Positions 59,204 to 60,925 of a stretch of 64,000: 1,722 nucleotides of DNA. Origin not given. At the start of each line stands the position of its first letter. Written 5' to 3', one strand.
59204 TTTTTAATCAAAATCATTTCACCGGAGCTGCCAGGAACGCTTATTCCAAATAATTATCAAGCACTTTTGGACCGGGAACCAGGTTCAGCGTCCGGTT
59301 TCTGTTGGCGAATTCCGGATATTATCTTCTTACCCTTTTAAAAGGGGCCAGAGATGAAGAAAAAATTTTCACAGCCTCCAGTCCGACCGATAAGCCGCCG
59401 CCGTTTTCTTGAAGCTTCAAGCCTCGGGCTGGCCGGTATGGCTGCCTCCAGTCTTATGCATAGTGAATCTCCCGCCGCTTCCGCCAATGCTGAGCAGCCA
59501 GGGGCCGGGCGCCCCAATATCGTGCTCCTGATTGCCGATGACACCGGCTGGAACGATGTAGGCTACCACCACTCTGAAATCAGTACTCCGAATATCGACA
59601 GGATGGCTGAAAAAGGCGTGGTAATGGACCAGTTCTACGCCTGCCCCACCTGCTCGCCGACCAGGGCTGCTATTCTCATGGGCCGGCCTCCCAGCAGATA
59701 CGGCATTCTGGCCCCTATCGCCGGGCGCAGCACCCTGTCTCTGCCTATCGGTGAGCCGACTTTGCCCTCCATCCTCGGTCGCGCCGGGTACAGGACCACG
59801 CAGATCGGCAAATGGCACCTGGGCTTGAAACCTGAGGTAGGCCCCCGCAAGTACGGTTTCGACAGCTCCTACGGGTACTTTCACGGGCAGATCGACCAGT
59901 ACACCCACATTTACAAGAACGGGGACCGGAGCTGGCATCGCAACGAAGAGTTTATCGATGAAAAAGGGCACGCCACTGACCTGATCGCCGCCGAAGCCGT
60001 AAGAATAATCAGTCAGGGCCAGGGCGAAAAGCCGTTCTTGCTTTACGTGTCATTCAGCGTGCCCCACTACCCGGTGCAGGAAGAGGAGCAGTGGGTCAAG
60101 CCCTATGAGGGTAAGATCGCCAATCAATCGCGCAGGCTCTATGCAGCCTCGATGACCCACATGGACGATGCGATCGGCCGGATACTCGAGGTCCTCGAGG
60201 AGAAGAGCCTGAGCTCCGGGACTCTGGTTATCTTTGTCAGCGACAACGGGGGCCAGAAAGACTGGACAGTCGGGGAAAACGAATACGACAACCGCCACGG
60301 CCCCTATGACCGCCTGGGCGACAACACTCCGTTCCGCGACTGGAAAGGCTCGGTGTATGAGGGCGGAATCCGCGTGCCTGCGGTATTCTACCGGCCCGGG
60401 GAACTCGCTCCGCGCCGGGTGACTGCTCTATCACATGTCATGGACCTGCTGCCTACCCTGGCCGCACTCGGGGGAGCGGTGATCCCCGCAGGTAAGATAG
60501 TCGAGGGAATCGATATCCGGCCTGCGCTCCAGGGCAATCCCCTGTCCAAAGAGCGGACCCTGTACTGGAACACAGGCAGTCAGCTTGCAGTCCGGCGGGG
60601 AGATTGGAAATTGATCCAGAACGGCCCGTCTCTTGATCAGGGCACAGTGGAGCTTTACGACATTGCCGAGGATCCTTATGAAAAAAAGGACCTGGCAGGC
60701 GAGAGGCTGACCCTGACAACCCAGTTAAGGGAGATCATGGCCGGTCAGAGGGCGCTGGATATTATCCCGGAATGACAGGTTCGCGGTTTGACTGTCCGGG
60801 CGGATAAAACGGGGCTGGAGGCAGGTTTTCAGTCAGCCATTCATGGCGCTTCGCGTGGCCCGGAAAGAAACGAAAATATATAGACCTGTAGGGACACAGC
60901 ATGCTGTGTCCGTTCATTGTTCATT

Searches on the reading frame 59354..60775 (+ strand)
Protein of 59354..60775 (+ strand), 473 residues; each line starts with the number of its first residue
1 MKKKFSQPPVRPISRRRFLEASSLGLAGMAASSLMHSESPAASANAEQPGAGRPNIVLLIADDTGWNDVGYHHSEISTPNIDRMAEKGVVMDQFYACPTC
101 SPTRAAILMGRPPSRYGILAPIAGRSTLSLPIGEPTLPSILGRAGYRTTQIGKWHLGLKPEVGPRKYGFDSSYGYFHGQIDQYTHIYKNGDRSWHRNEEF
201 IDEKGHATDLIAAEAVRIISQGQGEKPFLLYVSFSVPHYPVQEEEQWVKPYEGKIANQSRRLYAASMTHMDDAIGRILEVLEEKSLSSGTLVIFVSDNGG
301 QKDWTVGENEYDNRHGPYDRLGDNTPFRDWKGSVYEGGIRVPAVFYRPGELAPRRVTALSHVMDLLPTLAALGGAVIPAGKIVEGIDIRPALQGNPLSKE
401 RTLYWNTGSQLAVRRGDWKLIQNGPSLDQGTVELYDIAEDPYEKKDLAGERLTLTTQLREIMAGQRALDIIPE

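Call 9: search_protein_families(library=pfam, proteins=[window:59354-60775:+])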
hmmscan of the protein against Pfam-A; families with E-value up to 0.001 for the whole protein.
window:59354-60775:+ (473 aa): 3 families
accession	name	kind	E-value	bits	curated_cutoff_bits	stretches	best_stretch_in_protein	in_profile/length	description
PF00884.28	Sulfatase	-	8.9e-60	203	25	1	54-374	1-300/301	Sulfatase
PF01663.27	Phosphodiest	-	1.3e-06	28.7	23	1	65-299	10-220/342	Type I phosphodiesterase / nucleotide pyrophosphatase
PF16347.10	SGSH_C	-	1.1e-05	26.1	29.3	1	332-452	9-136/154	N-sulphoglucosamine sulphohydrolase, C-terminal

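Call 46: find_encoding_contigs(protein=window:59354-60775:+, flank=4000, max_places=8)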
Protein window:59354-60775:+ (473 aa): 5 contigs read that carry it; 4 places shown.
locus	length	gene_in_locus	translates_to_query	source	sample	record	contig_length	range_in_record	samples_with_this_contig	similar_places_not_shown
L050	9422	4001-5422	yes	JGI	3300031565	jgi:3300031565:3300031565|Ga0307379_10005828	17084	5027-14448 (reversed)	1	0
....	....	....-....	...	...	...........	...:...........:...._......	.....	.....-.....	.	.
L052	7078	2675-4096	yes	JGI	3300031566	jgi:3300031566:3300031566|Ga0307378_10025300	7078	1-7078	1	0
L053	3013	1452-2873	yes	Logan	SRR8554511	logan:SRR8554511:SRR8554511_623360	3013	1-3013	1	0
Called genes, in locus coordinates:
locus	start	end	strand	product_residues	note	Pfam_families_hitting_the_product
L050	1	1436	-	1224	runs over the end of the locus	PF24157:DUF7408 (faint), PF02449:Glyco_hydro_42, PF08532:Glyco_hydro_42M (weak)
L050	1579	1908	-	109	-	-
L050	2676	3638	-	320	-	-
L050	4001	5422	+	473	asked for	PF00884:Sulfatase, PF01663:Phosphodiest (weak), PF16347:SGSH_C (faint)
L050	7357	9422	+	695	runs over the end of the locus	PF00654:Voltage_CLC, PF00571:CBS (weak), PF02080:TrkA_C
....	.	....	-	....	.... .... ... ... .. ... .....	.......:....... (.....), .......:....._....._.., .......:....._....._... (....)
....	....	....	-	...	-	-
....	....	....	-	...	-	-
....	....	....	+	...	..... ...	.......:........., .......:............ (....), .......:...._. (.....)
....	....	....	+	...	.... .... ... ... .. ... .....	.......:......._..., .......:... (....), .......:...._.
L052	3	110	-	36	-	?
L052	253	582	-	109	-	-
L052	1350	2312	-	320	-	-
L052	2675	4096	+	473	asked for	PF00884:Sulfatase, PF01663:Phosphodiest (weak), PF16347:SGSH_C (faint)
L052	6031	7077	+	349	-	?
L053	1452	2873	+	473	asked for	PF00884:Sulfatase, PF01663:Phosphodiest (weak), PF16347:SGSH_C (faint)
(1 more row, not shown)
